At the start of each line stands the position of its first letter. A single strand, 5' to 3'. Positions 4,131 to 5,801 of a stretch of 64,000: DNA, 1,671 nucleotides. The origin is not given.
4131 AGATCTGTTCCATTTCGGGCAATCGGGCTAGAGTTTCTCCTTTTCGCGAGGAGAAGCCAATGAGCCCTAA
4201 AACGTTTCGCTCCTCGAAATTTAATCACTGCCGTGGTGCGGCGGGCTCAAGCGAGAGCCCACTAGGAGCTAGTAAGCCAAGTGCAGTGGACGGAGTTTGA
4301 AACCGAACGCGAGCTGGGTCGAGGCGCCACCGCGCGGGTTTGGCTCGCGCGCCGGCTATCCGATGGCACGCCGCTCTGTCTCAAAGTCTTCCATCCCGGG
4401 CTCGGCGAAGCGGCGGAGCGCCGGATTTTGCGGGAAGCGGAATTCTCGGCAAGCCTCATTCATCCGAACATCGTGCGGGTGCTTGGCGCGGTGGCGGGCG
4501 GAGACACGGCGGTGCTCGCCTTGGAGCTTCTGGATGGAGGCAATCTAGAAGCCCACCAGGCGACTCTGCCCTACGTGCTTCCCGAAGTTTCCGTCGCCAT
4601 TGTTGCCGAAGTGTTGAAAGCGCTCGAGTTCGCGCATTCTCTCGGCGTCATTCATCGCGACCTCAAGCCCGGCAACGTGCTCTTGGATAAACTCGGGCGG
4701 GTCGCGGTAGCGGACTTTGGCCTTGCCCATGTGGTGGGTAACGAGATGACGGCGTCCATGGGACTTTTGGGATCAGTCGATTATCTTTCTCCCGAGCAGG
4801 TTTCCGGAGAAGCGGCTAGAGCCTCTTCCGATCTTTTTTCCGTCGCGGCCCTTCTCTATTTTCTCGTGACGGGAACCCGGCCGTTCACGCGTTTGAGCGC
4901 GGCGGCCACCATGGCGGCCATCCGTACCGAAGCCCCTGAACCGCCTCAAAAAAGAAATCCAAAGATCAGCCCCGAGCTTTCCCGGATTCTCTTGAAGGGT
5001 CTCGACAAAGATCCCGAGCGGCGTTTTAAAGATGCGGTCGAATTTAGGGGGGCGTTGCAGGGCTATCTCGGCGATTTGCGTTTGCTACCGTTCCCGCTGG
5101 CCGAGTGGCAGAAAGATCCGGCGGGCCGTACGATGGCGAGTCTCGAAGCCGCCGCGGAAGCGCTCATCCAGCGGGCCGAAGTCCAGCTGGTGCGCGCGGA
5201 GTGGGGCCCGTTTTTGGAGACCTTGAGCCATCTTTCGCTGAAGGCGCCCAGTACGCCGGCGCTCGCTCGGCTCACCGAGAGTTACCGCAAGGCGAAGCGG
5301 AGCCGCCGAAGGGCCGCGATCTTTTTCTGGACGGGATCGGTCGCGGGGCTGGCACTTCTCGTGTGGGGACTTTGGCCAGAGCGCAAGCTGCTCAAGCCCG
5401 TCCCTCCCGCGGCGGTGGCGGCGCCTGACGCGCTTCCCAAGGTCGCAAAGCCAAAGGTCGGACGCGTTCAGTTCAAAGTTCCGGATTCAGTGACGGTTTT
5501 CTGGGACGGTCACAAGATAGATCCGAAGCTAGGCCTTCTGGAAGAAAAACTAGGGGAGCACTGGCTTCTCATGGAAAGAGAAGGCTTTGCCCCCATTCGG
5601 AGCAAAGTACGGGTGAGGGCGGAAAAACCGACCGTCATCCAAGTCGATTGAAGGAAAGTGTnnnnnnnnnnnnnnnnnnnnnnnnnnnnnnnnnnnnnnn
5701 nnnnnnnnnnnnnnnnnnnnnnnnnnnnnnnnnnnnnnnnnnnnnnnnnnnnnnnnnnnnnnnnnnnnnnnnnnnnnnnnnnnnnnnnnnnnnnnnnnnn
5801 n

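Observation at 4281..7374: Hanks-type Ser/Thr kinase translationally coupled to an FHA-GAF sigma-54 enhancer-binding protein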

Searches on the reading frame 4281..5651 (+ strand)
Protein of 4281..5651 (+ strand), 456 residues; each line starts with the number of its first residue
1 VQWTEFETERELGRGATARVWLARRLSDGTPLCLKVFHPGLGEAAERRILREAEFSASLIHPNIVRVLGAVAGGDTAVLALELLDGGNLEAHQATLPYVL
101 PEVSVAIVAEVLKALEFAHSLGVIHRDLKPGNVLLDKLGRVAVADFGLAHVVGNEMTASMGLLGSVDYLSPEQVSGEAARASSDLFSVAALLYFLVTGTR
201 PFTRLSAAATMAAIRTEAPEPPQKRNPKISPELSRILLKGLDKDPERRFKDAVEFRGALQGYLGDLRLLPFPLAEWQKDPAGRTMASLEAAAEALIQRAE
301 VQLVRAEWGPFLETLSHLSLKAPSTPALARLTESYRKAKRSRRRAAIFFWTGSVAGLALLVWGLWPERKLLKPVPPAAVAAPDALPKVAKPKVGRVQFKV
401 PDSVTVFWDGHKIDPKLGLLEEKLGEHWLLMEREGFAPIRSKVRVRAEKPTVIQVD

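Call 3: search_protein_families(library=pfam, proteins=[window:4281-5651:+], max_evalue=0.01)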
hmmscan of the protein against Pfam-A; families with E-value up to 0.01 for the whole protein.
window:4281-5651:+ (456 aa): 5 families
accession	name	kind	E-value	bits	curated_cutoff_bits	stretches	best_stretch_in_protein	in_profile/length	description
PF00069.31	Pkinase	-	3.7e-43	148.3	31.7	1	6-249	1-252/263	Protein kinase domain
PF07714.23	PK_Tyr_Ser-Thr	-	1.9e-30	106.5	23.1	1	7-249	2-249/258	Protein tyrosine and serine/threonine kinase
PF01636.29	APH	-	2.8e-06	27.7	23.2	1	107-150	154-198/239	Phosphotransferase enzyme family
PF03109.22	ABC1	-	1.6e-05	24.6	22.9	1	76-155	142-220/244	ABC1 atypical kinase-like domain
PF13095.12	FTA2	-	0.0098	16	30.2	0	100-138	169-207/214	Kinetochore Sim4 complex subunit FTA2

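Call 10: search_protein_families(library=ncbifam, proteins=[window:4281-5651:+], max_evalue=0.01)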
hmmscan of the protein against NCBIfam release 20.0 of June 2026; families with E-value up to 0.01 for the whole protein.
window:4281-5651:+ (456 aa): 17 families
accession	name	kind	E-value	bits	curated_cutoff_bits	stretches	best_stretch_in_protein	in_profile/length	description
NF033483.0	PknB_PASTA_kin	equivalog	3.5e-62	211.2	450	1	8-362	11-351/563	Stk1 family PASTA domain-containing Ser/Thr kinase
NF047741.1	antiphage_MADS6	equivalog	3.1e-37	128.4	460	2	104-263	301-461/612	methylation-associated defense system protein kinase MAD6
NF052427.1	StpK7MSMEG_1200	equivalog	4.1e-35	121.3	900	1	5-257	8-263/601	serine/threonine protein kinase StpK7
NF009651.0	PRK13184.1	equivalog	2.4e-28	98.6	839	1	7-263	5-291/932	serine/threonine-protein kinase PknD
TIGR03903.1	TOMM_kin_cyc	equivalog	2.7e-23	81.8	705.75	1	46-252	22-237/1267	TOMM system kinase/cyclase fusion protein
NF038150.1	lanthi_synth_IV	equivalog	1.3e-22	79.9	650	1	52-346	242-535/851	class IV lanthionine synthetase LanL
NF033442.0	BREX_PglW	equivalog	1.2e-19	69.6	990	2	5-158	513-669/1391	BREX system serine/threonine kinase PglW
NF053615.1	SerThrKinAfsKStmc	equivalog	3.3e-15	55.8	1300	1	107-220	117-231/809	protein serine/threonine kinase AfsK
NF038151.1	lanthi_synth_III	equivalog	2e-10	39.7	575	1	105-215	339-442/833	class III lanthionine synthetase LanKC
NF043056.1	T4SS_LegK1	equivalog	3.7e-07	29.1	550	1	120-196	207-284/516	Dot/Icm T4SS effector kinase LegK1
NF041408.1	XopAU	subfamily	5.7e-05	22.9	450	1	104-197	330-416/498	XopAU family type III secretion system effector serine/threonine kinase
TIGR03724.2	arch_bud32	equivalog_domain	0.00032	20.2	125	1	96-154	80-136/193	KEOPS complex kinase/ATPase Bud32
NF058632.1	SerThrKinPrkT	equivalog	0.00066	18.8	280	1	5-137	22-152/322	serine/threonine protein kinase PrkT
NF011463.0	PRK14879.1-4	equivalog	0.001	18.5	188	1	48-152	64-163/237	Kae1-associated kinase Bud32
NF011462.0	PRK14879.1-3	equivalog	0.0031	17.3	174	1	115-151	95-130/192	Kae1-associated kinase Bud32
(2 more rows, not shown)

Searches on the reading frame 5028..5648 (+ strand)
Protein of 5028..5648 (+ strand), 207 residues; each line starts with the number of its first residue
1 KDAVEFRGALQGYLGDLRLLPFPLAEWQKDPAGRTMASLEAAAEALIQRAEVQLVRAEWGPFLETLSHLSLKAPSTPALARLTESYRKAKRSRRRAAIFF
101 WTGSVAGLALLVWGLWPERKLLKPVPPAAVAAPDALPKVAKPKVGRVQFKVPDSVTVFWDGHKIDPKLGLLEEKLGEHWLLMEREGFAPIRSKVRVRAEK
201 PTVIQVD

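Call 9: search_protein_families(library=pfam, proteins=[window:5028-5648:+], max_evalue=10)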
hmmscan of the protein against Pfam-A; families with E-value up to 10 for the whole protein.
seq(207 aa): 3 families
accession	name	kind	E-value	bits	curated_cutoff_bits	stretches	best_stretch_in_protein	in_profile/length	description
PF11239.13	DUF3040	-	0.011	16.4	24.7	1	77-116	23-64/84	Protein of unknown function (DUF3040)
PF14325.12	DUF4383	-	0.16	12.7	27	1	90-120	66-96/125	Domain of unknown function (DUF4383)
PF08308.17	PEGA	-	0.22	11.9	20.8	1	174-205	33-64/71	PEGA domain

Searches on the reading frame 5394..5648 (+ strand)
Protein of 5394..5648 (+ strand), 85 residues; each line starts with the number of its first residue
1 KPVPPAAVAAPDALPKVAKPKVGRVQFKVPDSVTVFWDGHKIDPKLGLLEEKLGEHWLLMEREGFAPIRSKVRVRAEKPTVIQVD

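Call 94: search_protein_families(library=pfam, alignment_id=A5, max_evalue=1)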
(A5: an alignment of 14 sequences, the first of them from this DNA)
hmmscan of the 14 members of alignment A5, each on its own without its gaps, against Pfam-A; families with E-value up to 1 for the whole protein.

A. member 1, seq(85 aa): 1 family
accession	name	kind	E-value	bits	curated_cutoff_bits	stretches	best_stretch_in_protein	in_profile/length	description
PF08308.17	PEGA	-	0.046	14.1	20.8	1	52-83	33-64/71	PEGA domain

B. families by the number of members that match (of 14 scanned): 5 families
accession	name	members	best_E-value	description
PF08308.17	PEGA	14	0.00021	PEGA domain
PF13620.12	CarboxypepD_reg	2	0.13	Carboxypeptidase regulatory-like domain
PF17600.7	DUF5496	1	0.09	Family of unknown function (DUF5496)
PF01883.24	FeS_assembly_P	1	0.15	Iron-sulfur cluster assembly protein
PF22899.2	SMCHD1_S5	1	0.25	SMCHD1, ribosomal S5 domain 2-like domain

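Call 95: search_solved_structures(query=A5, max_evalue=10)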
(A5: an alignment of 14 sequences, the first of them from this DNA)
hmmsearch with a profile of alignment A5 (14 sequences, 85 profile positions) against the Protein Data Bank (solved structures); distinct sequences matched with E-value up to 10: 1.
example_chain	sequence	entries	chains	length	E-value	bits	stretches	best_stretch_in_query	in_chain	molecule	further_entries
1z9v_A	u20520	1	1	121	0.41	13.7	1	49-83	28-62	conserved hypothetical protein MTH0776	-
